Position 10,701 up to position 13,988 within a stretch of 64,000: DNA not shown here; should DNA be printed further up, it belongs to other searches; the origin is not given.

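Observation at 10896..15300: Wzy/O-antigen-ligase-like domain fused to a GT-C (GT39-like) glycosyltransferase in one 995-aa protein, followed by a second GT39-like protein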

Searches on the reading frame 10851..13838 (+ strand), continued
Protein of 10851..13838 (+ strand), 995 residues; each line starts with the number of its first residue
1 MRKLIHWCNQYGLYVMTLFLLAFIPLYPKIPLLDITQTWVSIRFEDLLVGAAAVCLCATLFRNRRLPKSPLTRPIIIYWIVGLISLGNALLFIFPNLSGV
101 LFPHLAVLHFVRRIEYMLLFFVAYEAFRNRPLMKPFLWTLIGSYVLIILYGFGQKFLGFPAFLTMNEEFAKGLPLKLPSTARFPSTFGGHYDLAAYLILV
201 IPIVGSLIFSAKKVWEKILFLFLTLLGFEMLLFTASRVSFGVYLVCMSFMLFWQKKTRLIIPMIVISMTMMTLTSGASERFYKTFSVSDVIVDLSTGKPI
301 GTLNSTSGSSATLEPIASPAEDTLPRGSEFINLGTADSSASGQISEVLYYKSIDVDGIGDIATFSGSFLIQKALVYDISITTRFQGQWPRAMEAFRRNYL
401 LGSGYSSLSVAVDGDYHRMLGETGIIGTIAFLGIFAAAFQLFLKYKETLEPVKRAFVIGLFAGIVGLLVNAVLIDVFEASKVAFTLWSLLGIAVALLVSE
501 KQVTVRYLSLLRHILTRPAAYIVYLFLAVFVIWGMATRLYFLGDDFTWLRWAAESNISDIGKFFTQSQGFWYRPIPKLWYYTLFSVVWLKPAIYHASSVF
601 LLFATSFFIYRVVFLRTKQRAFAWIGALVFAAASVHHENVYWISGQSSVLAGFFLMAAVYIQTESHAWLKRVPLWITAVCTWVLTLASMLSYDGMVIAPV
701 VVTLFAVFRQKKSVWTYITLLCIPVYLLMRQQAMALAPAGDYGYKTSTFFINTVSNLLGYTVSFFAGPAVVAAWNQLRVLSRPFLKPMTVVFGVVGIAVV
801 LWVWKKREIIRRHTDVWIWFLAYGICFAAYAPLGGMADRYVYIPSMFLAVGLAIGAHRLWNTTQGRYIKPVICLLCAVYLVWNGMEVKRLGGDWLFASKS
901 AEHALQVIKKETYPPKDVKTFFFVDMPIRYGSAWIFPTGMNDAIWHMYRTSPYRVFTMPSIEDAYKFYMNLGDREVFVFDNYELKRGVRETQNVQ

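Call 23: predict_structure(alignment_id=A1)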
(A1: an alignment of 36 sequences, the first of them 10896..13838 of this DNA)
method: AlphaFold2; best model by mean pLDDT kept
length: 980 residues; sequences in the alignment: 36
mean_pLDDT: 76.3   pTM: 0.74
mean pLDDT of the five models: 76.3, 76.0, 73.2, 72.8, 71.0
residues with pLDDT >= 90: 278; 70-90: 444; 50-70: 103; < 50: 155
segments of 3 or more residues with pLDDT < 50: 21-25, 147-174, 261-292, 294-335, 341-373, 392-402
pLDDT, mean of each block of 10 residues (from residue 1): 83 64 60 84 84 86 90 80 64 81 90 84 89 78 52 35 33 60 91 90 91 80 77 94 91 76 35 36 41 40 28 25 31 45 33 29 38 53 68 37 62 87 92 91 95 71 70 92 76 88 90 92 86 84 83 74 87 78 95 95 92 95 92 95 89 73 91 90 91 76 88 84 60 85 92 88 85 87 89 85 93 84 90 95 85 89 94 93 89 77 86 86 84 79 85 82 86 64
secondary structure, 60 per line:
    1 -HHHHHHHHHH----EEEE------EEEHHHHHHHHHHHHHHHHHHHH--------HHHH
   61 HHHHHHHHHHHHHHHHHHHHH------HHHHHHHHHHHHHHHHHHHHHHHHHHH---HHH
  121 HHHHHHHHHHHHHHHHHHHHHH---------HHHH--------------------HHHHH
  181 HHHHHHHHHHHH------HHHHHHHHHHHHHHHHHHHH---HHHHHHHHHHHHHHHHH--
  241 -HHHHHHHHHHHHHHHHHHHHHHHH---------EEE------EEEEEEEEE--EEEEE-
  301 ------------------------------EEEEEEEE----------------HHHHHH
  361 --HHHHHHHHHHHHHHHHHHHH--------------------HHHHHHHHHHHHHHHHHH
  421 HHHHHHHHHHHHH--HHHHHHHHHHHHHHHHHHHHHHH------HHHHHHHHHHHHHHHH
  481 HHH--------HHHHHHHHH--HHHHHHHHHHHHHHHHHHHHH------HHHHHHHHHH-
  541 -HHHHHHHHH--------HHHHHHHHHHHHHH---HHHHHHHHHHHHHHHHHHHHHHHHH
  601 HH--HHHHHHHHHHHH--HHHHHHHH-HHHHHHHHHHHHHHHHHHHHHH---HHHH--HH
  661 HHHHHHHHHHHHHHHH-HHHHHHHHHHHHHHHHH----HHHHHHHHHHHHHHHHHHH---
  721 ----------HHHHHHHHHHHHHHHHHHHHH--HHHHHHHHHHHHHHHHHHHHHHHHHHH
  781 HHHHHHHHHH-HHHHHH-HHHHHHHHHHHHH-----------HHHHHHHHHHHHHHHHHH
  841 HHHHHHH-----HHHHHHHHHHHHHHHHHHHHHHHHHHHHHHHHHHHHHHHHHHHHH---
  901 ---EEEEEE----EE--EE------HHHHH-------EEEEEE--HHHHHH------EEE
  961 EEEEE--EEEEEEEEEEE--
elements in order (helices of 4 or more, strands of 3 or more residues): H2-11 E16-19 E26-28 H29-48 H57-81 H88-114 H118-142 H152-155 H176-192 H199-218 H222-238 H242-265 E275-277 E284-292 E295-299 E331-338 H355-360 H363-382 H403-433 H436-458 H465-483 H492-500 H503-523 H530-539 H542-550 H559-572 H576-602 H605-616 H619-626 H628-649 H653-656 H659-676 H678-694 H699-717 H731-751 H754-790 H792-797 H799-811 H823-847 H853-897 E904-909 H926-930 E938-943 H946-951 E958-965 E968-978
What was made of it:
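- All fold evidence rests on AlphaFold models, and the N-half outer loops are low-confidence (pLDDT<50 for 147-174 and most of 261-402, call 23).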

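Call 25: fold_search(model_id=the predicted structure, library=pdb)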
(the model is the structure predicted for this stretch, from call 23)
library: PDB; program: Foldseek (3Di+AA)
matches with E <= 10: 182; with E <= 0.001: 0
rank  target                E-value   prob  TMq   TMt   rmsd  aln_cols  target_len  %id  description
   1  8b6l_I                1.1e-03  1.00  0.27  0.37  15.1       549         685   12  Subtomogram average of the human Sec61-TRAP-OSTA-translocon (released 2022-12-07)
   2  8age_A                1.8e-03  1.00  0.28  0.40  13.4       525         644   12  Structure of yeast oligosaccharylransferase complex with acceptor peptide bound (released 2022-12-07)
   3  9s6t_A                2.0e-03  1.00  0.28  0.50   8.5       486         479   12  Ternary cryo-EM structure of chicken ALG12 with Dol25-PP-GlcNAc2Man7, Dol25-P-Man, and Fab (released 2026-03-18)
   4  6s7t_A                2.0e-03  1.00  0.27  0.35  14.6       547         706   12  Cryo-EM structure of human oligosaccharyltransferase complex OST-B (released 2019-12-18)
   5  5ogl_A                4.4e-03  1.00  0.24  0.31  11.3       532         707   13  Structure of bacterial oligosaccharyltransferase PglB in complex with an acceptor peptide and an lipid-linked oligosac (released 2017-10-25)
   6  9n9j_I                4.8e-03  1.00  0.25  0.33  16.7       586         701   12  Structure of a GRP94 folding intermediate engaged with a CCDC134- and FKBP11-bound secretory translocon (released 2025-11-19)
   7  5f15                  6.0e-03  1.00  0.27  0.44  11.3       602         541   12  Crystal Structure of ArnT from Cupriavidus metallidurans bound to Undecaprenyl phosphate (released 2016-02-17)
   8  8agb_A                1.2e-02  1.00  0.27  0.39  13.7       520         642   12  Structure of yeast oligosaccharylransferase complex with lipid-linked oligosaccharide bound (released 2022-12-07)
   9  6gxc_A                1.8e-02  1.00  0.23  0.31  11.2       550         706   13  Bacterial oligosaccharyltransferase PglB in complex with an inhibitory peptide and a reactive lipid-linked oligosaccha (released 2018-11-14)
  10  7zli_A                2.2e-02  1.00  0.24  0.32  12.6       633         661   10  Cryo-EM structure of C-mannosyltransferase CeDPY19, in complex with Dol25-P-Man and bound to CMT2-Fab and anti-Fab nan (released 2023-01-11)
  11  6c26_A                2.7e-02  1.00  0.26  0.37  13.7       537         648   11  The Cryo-EM structure of a eukaryotic oligosaccharyl transferase complex (released 2018-01-31)
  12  5ezm                  4.2e-02  1.00  0.28  0.46  11.4       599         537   13  Crystal Structure of ArnT from Cupriavidus metallidurans in the apo state (released 2016-02-17)
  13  8pn9_A                4.2e-02  1.00  0.24  0.34  15.3       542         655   12  Structure of human oligosaccharyltransferase OST-A complex bound to NGI-1 (released 2024-05-08)
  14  9i5k_A                7.0e-02  1.00  0.25  0.46  13.9       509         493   11  Structure of the Chaetomium thermophilum Pmt4 homodimer (C2 symmetry) (released 2025-12-24)
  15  3rce_A                1.0e-01  0.99  0.24  0.32  10.1       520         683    9  Bacterial oligosaccharyltransferase PglB (released 2011-06-15)
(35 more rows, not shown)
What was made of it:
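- On GT-C class A glycosyltransferases, C half: Foldseek probability ~1.0 to STT3, ALG12, PglB and ArnT (call 25).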
